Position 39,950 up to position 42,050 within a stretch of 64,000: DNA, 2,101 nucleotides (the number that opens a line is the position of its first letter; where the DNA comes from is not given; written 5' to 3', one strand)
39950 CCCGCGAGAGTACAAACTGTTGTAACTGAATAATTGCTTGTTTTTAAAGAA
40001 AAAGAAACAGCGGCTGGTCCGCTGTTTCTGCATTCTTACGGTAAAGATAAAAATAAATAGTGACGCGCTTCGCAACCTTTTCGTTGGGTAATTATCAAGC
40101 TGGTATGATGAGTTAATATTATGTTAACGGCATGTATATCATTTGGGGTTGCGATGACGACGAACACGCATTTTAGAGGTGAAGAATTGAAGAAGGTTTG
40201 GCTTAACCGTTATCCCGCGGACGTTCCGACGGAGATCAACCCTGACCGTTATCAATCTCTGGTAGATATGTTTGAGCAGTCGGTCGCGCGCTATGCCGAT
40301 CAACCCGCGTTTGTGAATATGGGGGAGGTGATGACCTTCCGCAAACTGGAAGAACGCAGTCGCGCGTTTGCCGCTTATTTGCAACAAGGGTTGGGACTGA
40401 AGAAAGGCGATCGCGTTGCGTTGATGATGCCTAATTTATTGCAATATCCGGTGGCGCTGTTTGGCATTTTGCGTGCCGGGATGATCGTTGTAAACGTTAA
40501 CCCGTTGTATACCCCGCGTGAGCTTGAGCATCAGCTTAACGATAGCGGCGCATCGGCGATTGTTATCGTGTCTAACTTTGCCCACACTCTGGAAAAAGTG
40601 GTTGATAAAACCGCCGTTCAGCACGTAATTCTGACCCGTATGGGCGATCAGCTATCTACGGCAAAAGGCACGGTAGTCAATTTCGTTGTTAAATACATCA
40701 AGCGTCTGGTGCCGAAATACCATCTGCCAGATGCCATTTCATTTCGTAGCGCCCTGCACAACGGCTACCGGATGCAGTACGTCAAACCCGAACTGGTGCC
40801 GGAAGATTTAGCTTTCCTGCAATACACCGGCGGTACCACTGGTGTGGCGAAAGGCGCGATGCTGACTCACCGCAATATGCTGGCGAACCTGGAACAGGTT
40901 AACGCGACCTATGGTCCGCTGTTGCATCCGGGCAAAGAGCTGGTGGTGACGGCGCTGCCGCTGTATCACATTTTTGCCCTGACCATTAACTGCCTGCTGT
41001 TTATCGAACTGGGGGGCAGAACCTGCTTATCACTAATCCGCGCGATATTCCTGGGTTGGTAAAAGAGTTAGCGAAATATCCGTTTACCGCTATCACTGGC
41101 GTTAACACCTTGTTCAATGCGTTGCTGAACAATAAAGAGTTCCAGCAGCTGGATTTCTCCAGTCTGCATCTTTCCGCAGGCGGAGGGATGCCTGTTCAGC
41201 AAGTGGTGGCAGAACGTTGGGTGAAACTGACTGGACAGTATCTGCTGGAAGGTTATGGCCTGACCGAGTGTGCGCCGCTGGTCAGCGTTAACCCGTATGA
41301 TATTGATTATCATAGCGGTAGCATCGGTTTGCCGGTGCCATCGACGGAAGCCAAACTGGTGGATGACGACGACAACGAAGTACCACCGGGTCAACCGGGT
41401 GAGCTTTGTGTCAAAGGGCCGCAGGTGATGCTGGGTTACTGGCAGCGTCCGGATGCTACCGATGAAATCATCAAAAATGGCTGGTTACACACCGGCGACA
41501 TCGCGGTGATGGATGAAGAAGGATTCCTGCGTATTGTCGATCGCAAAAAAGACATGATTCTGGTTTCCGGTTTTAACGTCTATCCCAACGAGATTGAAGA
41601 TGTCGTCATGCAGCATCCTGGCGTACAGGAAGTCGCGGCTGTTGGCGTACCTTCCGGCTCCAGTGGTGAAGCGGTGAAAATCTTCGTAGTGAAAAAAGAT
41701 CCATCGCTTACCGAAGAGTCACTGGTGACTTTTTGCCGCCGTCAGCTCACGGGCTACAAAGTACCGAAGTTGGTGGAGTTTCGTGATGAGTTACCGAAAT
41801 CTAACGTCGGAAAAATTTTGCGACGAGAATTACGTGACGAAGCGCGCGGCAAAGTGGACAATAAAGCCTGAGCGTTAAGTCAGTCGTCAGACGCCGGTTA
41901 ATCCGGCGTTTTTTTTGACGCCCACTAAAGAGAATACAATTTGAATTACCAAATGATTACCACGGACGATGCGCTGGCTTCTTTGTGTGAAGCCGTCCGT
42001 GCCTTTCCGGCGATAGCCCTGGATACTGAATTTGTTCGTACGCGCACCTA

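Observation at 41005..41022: fadD is split by a single-base deletion in a poly-G tract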

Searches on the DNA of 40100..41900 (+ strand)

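Call 3: search_dna_similar(query=window:40100-41900:+, collection=ecoli_genomes, mode=near, max_rows=30)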
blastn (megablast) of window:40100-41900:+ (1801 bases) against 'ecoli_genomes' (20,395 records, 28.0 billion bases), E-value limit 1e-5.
Records with a match: 5425; places in all: 5427; records where one place covers at least 80% of the query: 5423.
Genomes with a match: 5425 of 5426; with a place that covers at least 80% of the query: 5423. Places per genome that has any: lowest 1, median 1, highest 2. On chromosomes: 5426 places; on plasmids: 1.
Best place of each record, by identity: >=99% 461; 95-99% 4961; 90-95% 3.
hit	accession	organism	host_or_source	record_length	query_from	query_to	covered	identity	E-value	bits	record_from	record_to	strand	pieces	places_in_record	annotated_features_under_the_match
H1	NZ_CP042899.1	Escherichia coli strain CFSAN061763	missing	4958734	1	1801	100%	99.9%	0e+0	3321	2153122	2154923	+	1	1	fadD: long-chain-fatty-acid--CoA ligase FadD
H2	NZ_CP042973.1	Escherichia coli strain CFSAN061768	missing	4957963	1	1801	100%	99.9%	0e+0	3321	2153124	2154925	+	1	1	fadD: long-chain-fatty-acid--CoA ligase FadD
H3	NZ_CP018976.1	Escherichia coli strain Ecol_545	Homo sapiens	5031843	1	1801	100%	99.9%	0e+0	3321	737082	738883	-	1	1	fadD: long-chain-fatty-acid--CoA ligase FadD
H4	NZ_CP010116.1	Escherichia coli strain C1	cow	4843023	1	1801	100%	99.9%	0e+0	3321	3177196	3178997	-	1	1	fadD: long-chain-fatty-acid--CoA ligase FadD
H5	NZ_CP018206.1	Escherichia coli strain MRSN346647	Homo sapiens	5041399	1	1801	100%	99.9%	0e+0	3321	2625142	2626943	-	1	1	fadD: long-chain-fatty-acid--CoA ligase FadD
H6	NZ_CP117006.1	Escherichia coli strain MLI108K3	Homo sapiens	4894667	1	1801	100%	99.9%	0e+0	3321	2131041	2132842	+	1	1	fadD: long-chain-fatty-acid--CoA ligase FadD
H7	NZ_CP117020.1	Escherichia coli strain MLI106K3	Homo sapiens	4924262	1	1801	100%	99.9%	0e+0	3321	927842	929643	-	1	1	fadD: long-chain-fatty-acid--CoA ligase FadD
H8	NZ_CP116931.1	Escherichia coli strain MLI106K1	Homo sapiens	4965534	1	1801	100%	99.9%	0e+0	3321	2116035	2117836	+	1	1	fadD: long-chain-fatty-acid--CoA ligase FadD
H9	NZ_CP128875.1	Escherichia coli strain TUM14771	Homo sapiens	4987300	1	1801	100%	99.9%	0e+0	3321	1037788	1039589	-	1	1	fadD: long-chain-fatty-acid--CoA ligase FadD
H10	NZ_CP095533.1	Escherichia coli strain GN02461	Homo sapiens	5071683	1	1801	100%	99.9%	0e+0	3321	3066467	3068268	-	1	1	fadD: long-chain-fatty-acid--CoA ligase FadD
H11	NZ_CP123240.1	Escherichia coli strain YZLc1-3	chicken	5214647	1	1801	100%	99.9%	0e+0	3321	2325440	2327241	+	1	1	fadD: long-chain-fatty-acid--CoA ligase FadD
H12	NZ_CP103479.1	Escherichia coli strain 4621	Homo sapiens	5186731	1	1801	100%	99.9%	0e+0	3321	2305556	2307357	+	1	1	fadD: long-chain-fatty-acid--CoA ligase FadD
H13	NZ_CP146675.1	Escherichia coli strain MS 69-1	Homo sapiens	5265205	1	1801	100%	99.9%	0e+0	3321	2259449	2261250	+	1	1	fadD: long-chain-fatty-acid--CoA ligase FadD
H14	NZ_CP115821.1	Escherichia coli strain E1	Homo sapiens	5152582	1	1801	100%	99.9%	0e+0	3321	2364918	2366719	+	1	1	fadD: long-chain-fatty-acid--CoA ligase FadD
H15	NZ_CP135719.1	Escherichia coli strain TUM1226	missing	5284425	1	1801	100%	99.9%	0e+0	3321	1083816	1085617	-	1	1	fadD: long-chain-fatty-acid--CoA ligase FadD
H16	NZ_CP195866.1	Escherichia coli strain FXCREC043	Homo sapiens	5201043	1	1801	100%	99.9%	0e+0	3321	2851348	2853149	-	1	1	fadD: long-chain-fatty-acid--CoA ligase FadD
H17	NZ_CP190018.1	Escherichia coli strain EC17CM6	chicken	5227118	1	1801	100%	99.9%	0e+0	3321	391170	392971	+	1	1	fadD: long-chain-fatty-acid--CoA ligase FadD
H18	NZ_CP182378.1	Escherichia coli strain Br_167_kylling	-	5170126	1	1801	100%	99.9%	0e+0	3321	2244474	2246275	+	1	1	fadD: long-chain-fatty-acid--CoA ligase FadD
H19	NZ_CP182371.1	Escherichia coli strain Br_112_kylling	-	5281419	1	1801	100%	99.9%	0e+0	3321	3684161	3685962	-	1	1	fadD: long-chain-fatty-acid--CoA ligase FadD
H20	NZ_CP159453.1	Escherichia coli strain S1bESBLb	Cygnus olor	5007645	1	1801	100%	99.9%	0e+0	3321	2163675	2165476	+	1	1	fadD: long-chain-fatty-acid--CoA ligase FadD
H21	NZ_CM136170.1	Escherichia coli strain PRO_A-1407-6W-A_ESBL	Homo sapiens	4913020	1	1801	100%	99.9%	0e+0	3321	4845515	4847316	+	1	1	fadD: long-chain-fatty-acid--CoA ligase FadD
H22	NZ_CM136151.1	Escherichia coli strain PRO_A-1505-6W-A_ESBL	Homo sapiens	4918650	1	1801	100%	99.9%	0e+0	3321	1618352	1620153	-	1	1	fadD: long-chain-fatty-acid--CoA ligase FadD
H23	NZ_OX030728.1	Escherichia coli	Homo sapiens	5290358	1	1801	100%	99.9%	0e+0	3321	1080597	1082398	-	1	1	fadD: long-chain-fatty-acid--CoA ligase FadD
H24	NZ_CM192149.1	Escherichia coli strain Ec-U3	Homo sapiens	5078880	1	1801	100%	99.9%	0e+0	3321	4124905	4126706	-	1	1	fadD: long-chain-fatty-acid--CoA ligase FadD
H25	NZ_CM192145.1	Escherichia coli strain Ec-U18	Homo sapiens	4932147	1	1801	100%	99.9%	0e+0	3321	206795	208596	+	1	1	fadD: long-chain-fatty-acid--CoA ligase FadD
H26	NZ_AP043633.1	Escherichia coli strain AST240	Homo sapiens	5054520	1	1801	100%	99.6%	0e+0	3282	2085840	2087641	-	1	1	fadD: long-chain-fatty-acid--CoA ligase FadD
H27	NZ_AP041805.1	Escherichia coli O166:H15 strain JNE070796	Homo sapiens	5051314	1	1801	100%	99.6%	0e+0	3282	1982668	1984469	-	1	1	fadD: long-chain-fatty-acid--CoA ligase FadD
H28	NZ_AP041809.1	Escherichia coli O166:H15 strain JNE21-003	Homo sapiens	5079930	1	1801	100%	99.6%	0e+0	3282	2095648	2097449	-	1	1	fadD: long-chain-fatty-acid--CoA ligase FadD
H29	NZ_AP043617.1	Escherichia coli strain AST20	Homo sapiens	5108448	1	1801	100%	99.6%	0e+0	3282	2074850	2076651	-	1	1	fadD: long-chain-fatty-acid--CoA ligase FadD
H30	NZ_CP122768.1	Escherichia coli strain ETEC1738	Sus scrofa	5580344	1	1801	100%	99.5%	0e+0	3277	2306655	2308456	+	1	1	fadD: long-chain-fatty-acid--CoA ligase FadD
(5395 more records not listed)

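Call 4: get_annotated_region(hit=H1, flank=1500)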
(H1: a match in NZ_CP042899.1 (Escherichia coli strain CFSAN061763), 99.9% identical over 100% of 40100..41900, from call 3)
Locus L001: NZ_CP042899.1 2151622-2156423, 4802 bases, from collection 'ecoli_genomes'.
description: Escherichia coli strain CFSAN061763 chromosome, complete genome
organism: Escherichia coli strain CFSAN061763 (NCBI taxid 562)
replicon: chromosome; assembly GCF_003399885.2
host: missing; source: raw milk cheese; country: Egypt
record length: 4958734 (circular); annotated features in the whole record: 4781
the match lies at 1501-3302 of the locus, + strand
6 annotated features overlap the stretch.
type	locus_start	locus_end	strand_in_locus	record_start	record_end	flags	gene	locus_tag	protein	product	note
CDS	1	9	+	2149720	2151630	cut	yoaA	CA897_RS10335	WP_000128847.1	DNA repair helicase YoaA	-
CDS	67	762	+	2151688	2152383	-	tsaB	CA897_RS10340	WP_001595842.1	tRNA (adenosine(37)-N6)-threonylcarbamoyltransferase complex dimerization subunit type 1 TsaB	-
CDS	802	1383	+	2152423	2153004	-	yeaY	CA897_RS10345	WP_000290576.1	Slp family lipoprotein YeaY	-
CDS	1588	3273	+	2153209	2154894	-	fadD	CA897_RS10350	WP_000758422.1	long-chain-fatty-acid--CoA ligase FadD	-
CDS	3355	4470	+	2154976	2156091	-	rnd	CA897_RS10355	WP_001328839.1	ribonuclease D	-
CDS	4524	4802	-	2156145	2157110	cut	yeaX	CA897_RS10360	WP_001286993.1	carnitine monooxygenase reductase subunit YeaX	-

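Call 5: get_annotated_region(hit=H13, flank=1500)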
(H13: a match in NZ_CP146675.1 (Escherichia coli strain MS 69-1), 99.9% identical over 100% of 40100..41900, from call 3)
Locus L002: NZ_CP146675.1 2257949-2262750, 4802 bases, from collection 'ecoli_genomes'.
description: Escherichia coli strain MS 69-1 chromosome, complete genome
organism: Escherichia coli strain MS 69-1 (NCBI taxid 562)
replicon: chromosome; assembly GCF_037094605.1
host: Homo sapiens; source: Colon; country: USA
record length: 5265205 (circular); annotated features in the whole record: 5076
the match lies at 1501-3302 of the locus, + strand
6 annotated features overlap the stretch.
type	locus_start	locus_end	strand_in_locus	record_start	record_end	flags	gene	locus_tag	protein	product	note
CDS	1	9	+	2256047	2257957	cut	yoaA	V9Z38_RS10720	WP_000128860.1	ATP-dependent DNA helicase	-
CDS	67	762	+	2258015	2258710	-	tsaB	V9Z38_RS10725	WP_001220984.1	tRNA (adenosine(37)-N6)-threonylcarbamoyltransferase complex dimerization subunit type 1 TsaB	-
CDS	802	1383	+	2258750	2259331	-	yeaY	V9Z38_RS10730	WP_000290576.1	Slp family lipoprotein YeaY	-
CDS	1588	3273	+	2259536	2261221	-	fadD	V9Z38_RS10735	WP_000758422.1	long-chain-fatty-acid--CoA ligase FadD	-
CDS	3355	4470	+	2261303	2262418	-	rnd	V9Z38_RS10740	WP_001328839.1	ribonuclease D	-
CDS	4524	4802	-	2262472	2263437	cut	yeaX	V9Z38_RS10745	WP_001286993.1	carnitine monooxygenase reductase subunit YeaX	-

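Call 6: get_annotated_region(hit=H30, flank=1500)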
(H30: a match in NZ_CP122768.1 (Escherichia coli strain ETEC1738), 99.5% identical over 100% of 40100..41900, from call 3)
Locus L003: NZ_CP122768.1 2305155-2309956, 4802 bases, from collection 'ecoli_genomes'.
description: Escherichia coli strain ETEC1738 chromosome, complete genome
organism: Escherichia coli strain ETEC1738 (NCBI taxid 562)
replicon: chromosome; assembly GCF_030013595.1
host: Sus scrofa; source: feces; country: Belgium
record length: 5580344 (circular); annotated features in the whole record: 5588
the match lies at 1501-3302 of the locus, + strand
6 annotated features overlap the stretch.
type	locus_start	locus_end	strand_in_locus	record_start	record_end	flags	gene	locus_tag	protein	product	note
CDS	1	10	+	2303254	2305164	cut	yoaA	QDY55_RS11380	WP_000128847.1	ATP-dependent DNA helicase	-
CDS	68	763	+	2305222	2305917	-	tsaB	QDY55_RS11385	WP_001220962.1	tRNA (adenosine(37)-N6)-threonylcarbamoyltransferase complex dimerization subunit type 1 TsaB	-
CDS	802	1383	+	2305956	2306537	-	yeaY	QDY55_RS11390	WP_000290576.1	Slp family lipoprotein YeaY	-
CDS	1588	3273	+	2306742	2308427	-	fadD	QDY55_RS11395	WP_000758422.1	long-chain-fatty-acid--CoA ligase FadD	-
CDS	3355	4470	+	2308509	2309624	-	rnd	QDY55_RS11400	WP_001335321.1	ribonuclease D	-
CDS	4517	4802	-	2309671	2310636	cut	yeaX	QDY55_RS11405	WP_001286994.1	carnitine monooxygenase reductase subunit YeaX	-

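Call 8: search_dna_similar(query=window:40981-41046:+, collection=ecoli_genomes, mode=near, max_rows=15)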
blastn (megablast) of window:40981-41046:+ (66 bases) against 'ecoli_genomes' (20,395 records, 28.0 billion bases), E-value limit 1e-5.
Records with a match: 5401; places in all: 5401; records where one place covers at least 80% of the query: 5401.
Genomes with a match: 5401 of 5426; with a place that covers at least 80% of the query: 5401. Places per genome that has any: lowest 1, median 1, highest 1. On chromosomes: 5400 places; on plasmids: 1.
Best place of each record, by identity: >=99% 1; 95-99% 5392; 90-95% 8.
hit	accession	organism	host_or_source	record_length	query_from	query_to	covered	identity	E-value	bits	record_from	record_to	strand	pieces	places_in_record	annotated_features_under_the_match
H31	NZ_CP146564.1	Escherichia coli strain B1.H1.18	Hospital Wastewater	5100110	1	66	100%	100.0%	1e-25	122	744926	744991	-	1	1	AMP-binding protein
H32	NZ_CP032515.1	Escherichia coli strain 118UI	Homo sapiens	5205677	1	66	100%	98.5%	5e-24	117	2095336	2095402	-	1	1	fadD: long-chain-fatty-acid--CoA ligase FadD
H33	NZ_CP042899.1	Escherichia coli strain CFSAN061763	missing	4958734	1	66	100%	98.5%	5e-24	117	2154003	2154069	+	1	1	fadD: long-chain-fatty-acid--CoA ligase FadD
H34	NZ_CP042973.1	Escherichia coli strain CFSAN061768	missing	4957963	1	66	100%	98.5%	5e-24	117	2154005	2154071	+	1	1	fadD: long-chain-fatty-acid--CoA ligase FadD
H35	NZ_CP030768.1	Escherichia coli strain 2017C-4173W12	missing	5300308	1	66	100%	98.5%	5e-24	117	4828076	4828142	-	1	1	fadD: long-chain-fatty-acid--CoA ligase FadD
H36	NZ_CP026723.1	Escherichia coli strain 266917_2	Homo sapiens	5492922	1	66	100%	98.5%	5e-24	117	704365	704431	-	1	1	fadD: long-chain-fatty-acid--CoA ligase FadD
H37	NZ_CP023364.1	Escherichia coli strain 144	canine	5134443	1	66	100%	98.5%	5e-24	117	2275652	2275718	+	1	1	fadD: long-chain-fatty-acid--CoA ligase FadD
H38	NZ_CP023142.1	Escherichia coli strain CFSAN061770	missing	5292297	1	66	100%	98.5%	5e-24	117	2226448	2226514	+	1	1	fadD: long-chain-fatty-acid--CoA ligase FadD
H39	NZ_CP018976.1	Escherichia coli strain Ecol_545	Homo sapiens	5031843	1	66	100%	98.5%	5e-24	117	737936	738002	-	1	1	fadD: long-chain-fatty-acid--CoA ligase FadD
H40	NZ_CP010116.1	Escherichia coli strain C1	cow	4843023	1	66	100%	98.5%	5e-24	117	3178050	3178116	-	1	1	fadD: long-chain-fatty-acid--CoA ligase FadD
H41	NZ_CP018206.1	Escherichia coli strain MRSN346647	Homo sapiens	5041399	1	66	100%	98.5%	5e-24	117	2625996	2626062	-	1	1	fadD: long-chain-fatty-acid--CoA ligase FadD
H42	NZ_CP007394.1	Escherichia coli strain ST2747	-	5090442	1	66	100%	98.5%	5e-24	117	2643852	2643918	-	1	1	fadD: long-chain-fatty-acid--CoA ligase FadD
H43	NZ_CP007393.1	Escherichia coli strain ST2747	-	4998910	1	66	100%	98.5%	5e-24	117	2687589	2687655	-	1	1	fadD: long-chain-fatty-acid--CoA ligase FadD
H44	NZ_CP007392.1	Escherichia coli strain ST2747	-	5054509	1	66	100%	98.5%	5e-24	117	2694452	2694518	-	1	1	fadD: long-chain-fatty-acid--CoA ligase FadD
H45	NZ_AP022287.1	Escherichia coli strain WP9-S17-ESBL-11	-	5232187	1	66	100%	98.5%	5e-24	117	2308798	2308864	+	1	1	fadD: long-chain-fatty-acid--CoA ligase FadD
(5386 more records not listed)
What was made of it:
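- Only 1 of 5,426 has the exact G6 66-mer (call 8).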

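Call 10: get_annotated_region(hit=H31, flank=2500)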
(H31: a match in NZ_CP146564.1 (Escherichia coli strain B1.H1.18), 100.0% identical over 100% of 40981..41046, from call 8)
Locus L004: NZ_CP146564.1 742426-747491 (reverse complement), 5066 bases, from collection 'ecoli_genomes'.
description: Escherichia coli strain B1.H1.18 chromosome, complete genome
organism: Escherichia coli strain B1.H1.18 (NCBI taxid 562)
replicon: chromosome; assembly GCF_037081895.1
host: -; source: Hospital Wastewater; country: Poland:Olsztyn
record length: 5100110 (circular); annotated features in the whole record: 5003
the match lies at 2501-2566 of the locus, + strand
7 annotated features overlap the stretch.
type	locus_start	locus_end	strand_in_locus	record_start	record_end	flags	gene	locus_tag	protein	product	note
CDS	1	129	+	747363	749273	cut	yoaA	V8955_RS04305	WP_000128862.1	ATP-dependent DNA helicase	-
CDS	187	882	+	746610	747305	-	tsaB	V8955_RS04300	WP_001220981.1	tRNA (adenosine(37)-N6)-threonylcarbamoyltransferase complex dimerization subunit type 1 TsaB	-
CDS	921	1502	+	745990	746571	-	yeaY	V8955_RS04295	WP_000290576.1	Slp family lipoprotein YeaY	-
CDS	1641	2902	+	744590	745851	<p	-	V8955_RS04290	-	AMP-binding protein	frameshifted; incomplete; partial in the middle of a contig; missing C-terminus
CDS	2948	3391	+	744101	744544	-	-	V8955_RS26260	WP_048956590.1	AMP-binding enzyme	-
CDS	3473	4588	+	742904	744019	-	rnd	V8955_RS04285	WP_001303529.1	ribonuclease D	-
CDS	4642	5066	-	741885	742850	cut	yeaX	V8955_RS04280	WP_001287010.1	carnitine monooxygenase reductase subunit YeaX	-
